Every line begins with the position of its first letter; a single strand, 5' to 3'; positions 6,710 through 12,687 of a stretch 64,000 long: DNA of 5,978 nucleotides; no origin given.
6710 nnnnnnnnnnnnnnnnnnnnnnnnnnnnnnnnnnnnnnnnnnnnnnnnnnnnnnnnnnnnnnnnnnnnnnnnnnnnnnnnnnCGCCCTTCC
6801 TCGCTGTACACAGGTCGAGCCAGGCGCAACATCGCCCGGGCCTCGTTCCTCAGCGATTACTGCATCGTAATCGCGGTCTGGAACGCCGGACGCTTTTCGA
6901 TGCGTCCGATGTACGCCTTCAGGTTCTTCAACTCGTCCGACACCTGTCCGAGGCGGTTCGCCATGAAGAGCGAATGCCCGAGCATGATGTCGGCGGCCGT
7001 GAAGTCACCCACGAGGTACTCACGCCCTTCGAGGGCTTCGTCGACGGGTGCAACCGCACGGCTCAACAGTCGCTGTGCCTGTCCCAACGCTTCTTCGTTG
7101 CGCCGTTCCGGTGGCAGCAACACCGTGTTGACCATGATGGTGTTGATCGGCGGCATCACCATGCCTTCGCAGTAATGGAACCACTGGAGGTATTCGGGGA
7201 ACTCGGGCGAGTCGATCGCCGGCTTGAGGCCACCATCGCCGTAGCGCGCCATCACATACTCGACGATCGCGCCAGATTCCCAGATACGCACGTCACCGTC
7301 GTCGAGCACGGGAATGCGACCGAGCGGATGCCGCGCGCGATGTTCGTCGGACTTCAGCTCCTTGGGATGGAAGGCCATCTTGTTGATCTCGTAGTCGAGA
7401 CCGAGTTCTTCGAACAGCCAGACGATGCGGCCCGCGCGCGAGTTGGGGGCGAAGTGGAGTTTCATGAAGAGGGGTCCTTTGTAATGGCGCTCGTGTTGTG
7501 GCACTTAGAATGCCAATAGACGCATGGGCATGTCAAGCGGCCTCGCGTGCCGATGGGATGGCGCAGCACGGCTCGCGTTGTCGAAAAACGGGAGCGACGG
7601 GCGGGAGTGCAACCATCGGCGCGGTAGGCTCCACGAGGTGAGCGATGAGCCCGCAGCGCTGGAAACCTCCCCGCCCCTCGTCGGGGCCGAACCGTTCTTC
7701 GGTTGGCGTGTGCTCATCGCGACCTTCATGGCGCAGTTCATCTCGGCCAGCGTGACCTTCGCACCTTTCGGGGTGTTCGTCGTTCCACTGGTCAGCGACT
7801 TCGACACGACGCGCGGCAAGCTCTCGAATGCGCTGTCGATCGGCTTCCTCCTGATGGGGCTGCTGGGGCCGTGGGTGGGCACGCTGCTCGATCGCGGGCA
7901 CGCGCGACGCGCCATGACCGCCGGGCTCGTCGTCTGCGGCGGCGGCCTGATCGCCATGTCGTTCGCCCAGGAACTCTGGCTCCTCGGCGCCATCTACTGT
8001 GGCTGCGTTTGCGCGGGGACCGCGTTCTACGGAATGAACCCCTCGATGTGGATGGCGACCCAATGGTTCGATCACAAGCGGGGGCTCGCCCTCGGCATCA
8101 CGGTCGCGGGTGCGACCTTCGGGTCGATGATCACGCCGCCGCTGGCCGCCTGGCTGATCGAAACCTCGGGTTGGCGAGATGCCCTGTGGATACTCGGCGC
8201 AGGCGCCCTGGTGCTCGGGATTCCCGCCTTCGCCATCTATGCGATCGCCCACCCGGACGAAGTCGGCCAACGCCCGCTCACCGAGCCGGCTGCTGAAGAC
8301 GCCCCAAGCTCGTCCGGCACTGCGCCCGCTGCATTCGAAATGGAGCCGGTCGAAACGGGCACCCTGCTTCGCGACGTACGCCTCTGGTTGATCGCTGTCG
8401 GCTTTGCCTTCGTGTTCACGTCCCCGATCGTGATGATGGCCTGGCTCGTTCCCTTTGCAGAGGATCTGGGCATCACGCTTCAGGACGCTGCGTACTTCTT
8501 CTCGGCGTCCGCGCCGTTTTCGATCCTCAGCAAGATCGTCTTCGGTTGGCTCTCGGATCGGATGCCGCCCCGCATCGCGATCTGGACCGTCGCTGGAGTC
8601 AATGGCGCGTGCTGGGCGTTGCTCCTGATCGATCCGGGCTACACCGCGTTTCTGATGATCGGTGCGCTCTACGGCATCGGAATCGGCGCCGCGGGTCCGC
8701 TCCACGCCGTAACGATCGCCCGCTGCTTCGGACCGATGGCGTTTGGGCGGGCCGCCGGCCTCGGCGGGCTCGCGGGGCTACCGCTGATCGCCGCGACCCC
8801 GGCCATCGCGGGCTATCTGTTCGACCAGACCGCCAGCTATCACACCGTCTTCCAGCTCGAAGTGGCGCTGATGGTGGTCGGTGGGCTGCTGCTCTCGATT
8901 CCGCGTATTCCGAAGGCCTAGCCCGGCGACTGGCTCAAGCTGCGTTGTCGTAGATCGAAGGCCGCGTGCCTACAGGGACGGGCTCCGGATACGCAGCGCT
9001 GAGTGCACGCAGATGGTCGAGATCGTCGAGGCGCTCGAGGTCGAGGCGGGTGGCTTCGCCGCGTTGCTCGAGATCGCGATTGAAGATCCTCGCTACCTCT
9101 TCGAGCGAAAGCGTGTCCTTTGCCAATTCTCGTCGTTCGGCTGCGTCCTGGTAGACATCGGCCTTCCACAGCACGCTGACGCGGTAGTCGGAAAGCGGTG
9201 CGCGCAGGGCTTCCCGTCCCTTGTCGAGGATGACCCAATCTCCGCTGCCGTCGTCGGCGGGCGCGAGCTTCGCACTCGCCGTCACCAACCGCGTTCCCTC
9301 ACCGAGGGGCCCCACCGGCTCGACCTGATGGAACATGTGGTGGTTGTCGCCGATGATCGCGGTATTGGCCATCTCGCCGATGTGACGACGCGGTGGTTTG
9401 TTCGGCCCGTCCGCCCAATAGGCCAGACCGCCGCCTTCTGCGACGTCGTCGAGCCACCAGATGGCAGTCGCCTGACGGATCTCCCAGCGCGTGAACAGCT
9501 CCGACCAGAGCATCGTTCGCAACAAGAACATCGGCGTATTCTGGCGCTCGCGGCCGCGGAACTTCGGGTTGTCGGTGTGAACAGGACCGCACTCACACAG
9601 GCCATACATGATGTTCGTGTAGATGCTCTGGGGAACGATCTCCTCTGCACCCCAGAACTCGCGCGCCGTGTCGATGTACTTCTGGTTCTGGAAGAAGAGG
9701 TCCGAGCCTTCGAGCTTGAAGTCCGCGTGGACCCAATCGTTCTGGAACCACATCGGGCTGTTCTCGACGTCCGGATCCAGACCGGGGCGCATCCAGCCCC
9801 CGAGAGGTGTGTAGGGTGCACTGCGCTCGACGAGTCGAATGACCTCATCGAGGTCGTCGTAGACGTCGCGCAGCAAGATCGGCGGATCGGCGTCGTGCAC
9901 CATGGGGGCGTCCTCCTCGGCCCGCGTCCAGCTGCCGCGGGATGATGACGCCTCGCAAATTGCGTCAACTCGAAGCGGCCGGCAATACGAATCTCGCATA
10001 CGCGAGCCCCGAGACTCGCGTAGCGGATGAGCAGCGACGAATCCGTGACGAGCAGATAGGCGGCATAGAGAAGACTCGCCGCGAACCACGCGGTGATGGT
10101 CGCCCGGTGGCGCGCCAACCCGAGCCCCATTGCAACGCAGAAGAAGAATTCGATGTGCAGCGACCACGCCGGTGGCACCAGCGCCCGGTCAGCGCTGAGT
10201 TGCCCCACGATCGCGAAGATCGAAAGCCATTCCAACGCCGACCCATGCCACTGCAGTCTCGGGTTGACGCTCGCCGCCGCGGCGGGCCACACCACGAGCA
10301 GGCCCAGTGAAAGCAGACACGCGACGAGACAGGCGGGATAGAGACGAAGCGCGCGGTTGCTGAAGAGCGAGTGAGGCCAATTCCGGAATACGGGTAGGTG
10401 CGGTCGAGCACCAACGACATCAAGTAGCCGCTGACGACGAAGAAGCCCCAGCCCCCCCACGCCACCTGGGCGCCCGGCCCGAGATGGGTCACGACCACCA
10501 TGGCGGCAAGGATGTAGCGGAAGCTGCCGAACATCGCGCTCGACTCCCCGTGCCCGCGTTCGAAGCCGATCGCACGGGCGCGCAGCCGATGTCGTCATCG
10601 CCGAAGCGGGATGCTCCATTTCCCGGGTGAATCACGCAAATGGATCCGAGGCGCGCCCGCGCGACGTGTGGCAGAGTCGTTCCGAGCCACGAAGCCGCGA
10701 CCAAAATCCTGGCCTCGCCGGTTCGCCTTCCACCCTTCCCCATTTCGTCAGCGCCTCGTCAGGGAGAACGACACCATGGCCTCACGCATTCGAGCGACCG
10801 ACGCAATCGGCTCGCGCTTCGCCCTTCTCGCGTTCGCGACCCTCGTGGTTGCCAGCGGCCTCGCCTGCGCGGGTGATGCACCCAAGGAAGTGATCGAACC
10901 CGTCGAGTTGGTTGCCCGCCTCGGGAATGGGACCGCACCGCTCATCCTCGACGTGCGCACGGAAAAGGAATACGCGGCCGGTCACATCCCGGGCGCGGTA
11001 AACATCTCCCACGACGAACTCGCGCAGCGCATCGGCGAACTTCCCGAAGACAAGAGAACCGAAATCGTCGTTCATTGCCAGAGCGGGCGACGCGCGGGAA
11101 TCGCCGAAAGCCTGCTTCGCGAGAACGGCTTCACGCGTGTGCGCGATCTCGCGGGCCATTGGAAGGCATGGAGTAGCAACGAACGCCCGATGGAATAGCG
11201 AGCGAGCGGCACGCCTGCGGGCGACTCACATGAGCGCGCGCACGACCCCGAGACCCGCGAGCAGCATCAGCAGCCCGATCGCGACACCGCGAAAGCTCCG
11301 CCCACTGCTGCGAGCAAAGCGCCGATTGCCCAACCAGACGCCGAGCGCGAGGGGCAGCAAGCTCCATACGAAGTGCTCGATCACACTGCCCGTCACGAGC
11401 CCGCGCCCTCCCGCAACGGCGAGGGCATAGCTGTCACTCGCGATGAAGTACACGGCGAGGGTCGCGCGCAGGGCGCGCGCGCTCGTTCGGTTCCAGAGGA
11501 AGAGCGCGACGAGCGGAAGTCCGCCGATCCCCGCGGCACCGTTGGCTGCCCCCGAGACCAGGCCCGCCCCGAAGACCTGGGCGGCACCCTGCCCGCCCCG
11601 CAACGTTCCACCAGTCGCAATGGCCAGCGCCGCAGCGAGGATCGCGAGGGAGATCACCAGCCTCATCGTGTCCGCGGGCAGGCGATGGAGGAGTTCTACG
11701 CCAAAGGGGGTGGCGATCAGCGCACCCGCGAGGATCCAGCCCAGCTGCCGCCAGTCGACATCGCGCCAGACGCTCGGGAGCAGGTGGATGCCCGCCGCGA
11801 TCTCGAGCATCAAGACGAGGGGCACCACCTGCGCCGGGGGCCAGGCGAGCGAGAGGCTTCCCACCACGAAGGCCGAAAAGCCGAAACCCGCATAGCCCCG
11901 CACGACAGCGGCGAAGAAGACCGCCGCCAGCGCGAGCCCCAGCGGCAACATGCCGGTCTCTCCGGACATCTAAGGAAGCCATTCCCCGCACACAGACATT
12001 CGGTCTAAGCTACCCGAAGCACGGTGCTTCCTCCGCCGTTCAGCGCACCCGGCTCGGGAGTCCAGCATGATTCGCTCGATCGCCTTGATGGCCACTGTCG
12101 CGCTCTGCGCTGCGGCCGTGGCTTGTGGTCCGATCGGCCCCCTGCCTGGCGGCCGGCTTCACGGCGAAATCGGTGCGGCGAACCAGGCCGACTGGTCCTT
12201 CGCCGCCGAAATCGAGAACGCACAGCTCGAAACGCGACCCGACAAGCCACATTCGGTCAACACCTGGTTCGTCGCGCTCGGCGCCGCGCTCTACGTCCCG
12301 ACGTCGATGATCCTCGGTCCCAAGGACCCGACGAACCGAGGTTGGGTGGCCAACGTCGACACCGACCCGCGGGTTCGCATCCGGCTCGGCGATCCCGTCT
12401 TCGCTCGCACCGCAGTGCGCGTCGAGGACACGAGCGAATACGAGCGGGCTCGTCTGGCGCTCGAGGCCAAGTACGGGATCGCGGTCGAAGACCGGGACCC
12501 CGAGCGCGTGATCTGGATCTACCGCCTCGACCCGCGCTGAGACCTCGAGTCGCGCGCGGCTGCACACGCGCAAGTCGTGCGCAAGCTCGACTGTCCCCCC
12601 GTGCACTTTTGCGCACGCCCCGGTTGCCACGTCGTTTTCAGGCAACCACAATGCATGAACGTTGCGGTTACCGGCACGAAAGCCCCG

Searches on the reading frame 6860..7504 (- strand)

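Call 70: search_protein_families(library=pfam, max_evalue=0.0001, proteins=[window:6860-7504:-])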
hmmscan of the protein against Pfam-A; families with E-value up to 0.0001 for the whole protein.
window:6860-7504:- (215 aa): 4 families
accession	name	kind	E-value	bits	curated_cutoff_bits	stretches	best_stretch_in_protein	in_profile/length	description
PF02798.26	GST_N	-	8.8e-16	58.4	20.9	1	17-84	7-74/76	Glutathione S-transferase, N-terminal domain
PF13409.12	GST_N_2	-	4.8e-09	37.1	25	1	24-84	5-67/70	Glutathione S-transferase, N-terminal domain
PF13417.12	GST_N_3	-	7.1e-09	36.3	22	1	17-89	2-72/75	Glutathione S-transferase, N-terminal domain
PF00043.30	GST_C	-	9.9e-08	32.6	20.7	1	128-206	12-93/93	Glutathione S-transferase, C-terminal domain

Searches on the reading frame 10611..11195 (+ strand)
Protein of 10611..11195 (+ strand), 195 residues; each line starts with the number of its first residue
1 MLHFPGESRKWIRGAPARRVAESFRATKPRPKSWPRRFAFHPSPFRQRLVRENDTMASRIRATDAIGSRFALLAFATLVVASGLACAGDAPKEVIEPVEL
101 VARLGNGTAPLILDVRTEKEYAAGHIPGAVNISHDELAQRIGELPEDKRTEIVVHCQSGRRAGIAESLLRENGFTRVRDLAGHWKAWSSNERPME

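Call 70: search_protein_families(library=pfam, max_evalue=0.0001, proteins=[window:10611-11195:+])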
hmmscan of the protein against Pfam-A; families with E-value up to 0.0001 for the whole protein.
window:10611-11195:+ (195 aa): 1 family
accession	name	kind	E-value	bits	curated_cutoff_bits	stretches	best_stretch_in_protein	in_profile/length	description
PF00581.25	Rhodanese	-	1.9e-23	83.2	22.2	1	98-189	3-101/102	Rhodanese-like domain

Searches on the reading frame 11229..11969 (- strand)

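Call 70: search_protein_families(library=pfam, max_evalue=0.0001, proteins=[window:11229-11969:-])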
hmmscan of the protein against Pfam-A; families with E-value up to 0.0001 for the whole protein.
window:11229-11969:- (247 aa): 1 family
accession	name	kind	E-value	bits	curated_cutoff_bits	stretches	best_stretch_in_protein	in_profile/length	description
PF01925.25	TauE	-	1.4e-22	81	32.6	1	14-238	2-234/237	Sulfite exporter TauE/SafE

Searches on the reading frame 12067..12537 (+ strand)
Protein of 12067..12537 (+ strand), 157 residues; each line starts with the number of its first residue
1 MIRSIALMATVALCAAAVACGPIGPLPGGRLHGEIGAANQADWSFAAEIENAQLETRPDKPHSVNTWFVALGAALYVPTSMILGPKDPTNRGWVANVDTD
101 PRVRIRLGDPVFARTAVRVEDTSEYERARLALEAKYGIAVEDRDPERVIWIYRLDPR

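Call 71: search_protein_families(library=pfam, max_evalue=0.0001, proteins=[window:12067-12537:+])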
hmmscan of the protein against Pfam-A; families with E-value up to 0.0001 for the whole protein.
window:12067-12537:+ (157 aa): 1 family
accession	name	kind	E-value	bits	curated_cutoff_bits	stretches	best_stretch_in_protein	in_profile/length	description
PF04075.20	F420H2_quin_red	-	2.9e-05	24.7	22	1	87-129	61-102/130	F420H(2)-dependent quinone reductase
